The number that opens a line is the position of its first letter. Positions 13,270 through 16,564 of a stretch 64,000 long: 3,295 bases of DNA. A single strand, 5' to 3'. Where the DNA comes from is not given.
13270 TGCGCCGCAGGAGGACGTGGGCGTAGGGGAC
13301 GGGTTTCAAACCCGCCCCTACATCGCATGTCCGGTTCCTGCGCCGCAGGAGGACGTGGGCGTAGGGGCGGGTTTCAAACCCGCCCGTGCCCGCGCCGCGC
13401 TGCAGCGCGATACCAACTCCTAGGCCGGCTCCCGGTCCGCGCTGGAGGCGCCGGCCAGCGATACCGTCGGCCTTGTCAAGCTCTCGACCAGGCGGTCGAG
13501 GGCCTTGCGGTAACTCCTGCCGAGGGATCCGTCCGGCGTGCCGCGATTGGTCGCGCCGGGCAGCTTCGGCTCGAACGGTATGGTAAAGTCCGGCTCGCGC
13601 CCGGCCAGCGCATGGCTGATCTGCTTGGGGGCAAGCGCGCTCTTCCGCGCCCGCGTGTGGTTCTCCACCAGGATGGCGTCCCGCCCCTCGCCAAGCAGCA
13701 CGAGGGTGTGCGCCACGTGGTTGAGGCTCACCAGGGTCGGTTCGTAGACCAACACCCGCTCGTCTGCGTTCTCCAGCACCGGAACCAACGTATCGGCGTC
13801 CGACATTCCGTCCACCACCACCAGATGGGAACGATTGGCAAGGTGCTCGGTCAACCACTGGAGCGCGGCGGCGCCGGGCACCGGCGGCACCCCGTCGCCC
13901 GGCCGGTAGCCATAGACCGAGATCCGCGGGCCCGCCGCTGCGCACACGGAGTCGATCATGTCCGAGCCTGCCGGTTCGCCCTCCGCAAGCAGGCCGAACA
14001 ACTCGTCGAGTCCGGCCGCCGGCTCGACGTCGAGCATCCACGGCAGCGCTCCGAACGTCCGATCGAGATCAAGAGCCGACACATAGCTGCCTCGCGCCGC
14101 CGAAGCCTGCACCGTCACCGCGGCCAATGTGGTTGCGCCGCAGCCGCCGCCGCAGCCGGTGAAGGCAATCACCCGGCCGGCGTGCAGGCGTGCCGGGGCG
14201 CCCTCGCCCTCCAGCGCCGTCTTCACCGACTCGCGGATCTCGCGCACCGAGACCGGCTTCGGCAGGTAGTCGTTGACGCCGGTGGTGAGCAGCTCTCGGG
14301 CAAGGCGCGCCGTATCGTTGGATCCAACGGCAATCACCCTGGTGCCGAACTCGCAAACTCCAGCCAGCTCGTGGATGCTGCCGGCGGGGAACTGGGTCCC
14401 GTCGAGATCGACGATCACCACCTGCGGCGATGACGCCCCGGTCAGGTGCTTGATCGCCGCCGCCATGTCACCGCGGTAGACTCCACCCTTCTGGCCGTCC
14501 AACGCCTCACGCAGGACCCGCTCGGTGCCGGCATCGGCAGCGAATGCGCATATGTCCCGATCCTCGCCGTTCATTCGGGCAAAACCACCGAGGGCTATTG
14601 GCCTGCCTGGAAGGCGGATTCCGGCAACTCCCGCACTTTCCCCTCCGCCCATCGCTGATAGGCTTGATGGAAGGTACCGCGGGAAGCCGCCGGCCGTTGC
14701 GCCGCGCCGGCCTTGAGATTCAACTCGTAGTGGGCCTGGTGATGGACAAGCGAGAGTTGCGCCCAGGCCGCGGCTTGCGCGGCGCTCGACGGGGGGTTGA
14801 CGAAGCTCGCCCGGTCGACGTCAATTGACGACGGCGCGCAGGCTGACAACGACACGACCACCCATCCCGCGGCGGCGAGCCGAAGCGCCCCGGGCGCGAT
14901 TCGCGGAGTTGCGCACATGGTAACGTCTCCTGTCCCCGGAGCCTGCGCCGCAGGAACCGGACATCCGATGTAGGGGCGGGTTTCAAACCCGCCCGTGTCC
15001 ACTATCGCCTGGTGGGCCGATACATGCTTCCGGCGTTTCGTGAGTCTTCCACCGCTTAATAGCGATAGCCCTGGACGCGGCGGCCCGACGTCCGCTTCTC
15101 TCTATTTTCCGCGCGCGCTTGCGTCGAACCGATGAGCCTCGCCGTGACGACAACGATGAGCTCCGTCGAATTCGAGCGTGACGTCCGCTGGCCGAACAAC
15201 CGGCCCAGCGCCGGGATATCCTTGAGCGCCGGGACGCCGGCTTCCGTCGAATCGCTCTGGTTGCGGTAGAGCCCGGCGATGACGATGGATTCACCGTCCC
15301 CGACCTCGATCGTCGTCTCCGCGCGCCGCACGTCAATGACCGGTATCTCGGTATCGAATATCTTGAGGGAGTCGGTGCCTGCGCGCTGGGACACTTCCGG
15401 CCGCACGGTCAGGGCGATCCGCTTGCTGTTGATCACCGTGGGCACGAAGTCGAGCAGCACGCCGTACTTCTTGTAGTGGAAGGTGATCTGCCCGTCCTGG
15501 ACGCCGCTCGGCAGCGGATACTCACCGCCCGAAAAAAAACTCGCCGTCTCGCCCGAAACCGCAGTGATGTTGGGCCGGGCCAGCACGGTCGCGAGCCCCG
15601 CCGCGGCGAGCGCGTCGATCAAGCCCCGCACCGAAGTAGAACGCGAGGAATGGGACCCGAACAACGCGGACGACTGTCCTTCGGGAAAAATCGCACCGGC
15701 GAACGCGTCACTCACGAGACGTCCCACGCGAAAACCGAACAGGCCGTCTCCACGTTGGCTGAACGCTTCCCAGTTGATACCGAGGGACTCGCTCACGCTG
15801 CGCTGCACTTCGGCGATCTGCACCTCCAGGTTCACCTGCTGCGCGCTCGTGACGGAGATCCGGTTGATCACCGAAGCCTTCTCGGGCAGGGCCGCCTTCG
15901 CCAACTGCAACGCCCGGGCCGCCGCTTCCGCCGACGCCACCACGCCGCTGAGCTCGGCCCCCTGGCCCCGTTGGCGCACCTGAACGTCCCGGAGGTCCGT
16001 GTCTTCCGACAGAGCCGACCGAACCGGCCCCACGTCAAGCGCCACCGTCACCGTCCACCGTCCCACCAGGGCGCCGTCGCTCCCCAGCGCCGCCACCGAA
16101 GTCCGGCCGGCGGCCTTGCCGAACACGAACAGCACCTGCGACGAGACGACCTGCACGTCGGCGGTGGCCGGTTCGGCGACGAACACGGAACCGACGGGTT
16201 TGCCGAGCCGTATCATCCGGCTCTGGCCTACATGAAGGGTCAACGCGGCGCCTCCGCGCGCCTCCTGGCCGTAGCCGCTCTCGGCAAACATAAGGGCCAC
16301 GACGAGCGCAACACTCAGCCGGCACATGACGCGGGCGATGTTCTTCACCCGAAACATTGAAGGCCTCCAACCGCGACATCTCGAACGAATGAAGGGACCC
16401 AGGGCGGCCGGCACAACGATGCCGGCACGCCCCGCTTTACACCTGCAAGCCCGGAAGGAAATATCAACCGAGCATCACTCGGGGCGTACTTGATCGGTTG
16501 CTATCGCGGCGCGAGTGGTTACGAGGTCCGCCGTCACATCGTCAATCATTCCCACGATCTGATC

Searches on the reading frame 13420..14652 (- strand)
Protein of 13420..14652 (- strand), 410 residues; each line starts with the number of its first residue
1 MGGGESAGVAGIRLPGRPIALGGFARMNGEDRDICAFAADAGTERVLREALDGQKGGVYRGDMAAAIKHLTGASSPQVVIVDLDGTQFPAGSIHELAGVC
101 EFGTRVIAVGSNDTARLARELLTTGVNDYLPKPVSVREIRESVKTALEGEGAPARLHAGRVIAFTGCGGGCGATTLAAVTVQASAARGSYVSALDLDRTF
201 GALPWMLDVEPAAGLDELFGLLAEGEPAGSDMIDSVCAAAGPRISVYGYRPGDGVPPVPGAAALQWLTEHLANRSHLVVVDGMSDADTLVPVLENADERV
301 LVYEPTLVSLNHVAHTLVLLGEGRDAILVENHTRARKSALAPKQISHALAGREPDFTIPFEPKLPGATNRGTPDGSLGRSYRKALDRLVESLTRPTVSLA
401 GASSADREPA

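Call 51: search_protein_families(library=pfam, proteins=[window:13420-14652:-], max_evalue=0.001)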
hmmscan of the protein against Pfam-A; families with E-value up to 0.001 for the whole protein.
window:13420-14652:- (410 aa): 1 family
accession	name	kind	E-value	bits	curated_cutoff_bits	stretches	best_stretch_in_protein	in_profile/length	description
PF00072.30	Response_reg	-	0.00043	20.9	30.2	0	102-143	69-110/111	Response regulator receiver domain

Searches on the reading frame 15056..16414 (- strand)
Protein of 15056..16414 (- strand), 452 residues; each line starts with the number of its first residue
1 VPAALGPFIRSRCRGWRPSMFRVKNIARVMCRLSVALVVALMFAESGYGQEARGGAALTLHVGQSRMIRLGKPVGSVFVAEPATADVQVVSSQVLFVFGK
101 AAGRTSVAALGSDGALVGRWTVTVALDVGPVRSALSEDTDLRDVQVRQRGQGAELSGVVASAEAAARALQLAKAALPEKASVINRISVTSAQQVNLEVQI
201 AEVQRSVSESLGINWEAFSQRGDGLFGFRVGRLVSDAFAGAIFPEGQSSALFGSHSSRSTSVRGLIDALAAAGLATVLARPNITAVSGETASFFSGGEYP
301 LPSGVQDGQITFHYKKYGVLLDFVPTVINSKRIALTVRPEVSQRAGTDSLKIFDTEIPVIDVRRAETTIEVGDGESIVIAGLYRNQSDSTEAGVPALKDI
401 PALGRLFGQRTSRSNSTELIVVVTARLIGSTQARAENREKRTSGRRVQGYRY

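Call 51: search_protein_families(library=pfam, proteins=[window:15056-16414:-], max_evalue=0.001)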
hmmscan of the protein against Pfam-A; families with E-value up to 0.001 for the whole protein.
window:15056-16414:- (452 aa): 3 families
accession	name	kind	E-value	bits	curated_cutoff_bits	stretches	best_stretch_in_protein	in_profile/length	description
PF00263.26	Secretin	-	9.1e-42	142.9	27.5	1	268-428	1-168/169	Bacterial type II and III secretion system protein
PF13629.12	T2SS-T3SS_pil_N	-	2.2e-18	66.1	23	1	57-124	4-71/72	Pilus formation protein N terminal region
PF04972.22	BON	-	3.6e-05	24.4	27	1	131-189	9-68/69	BON domain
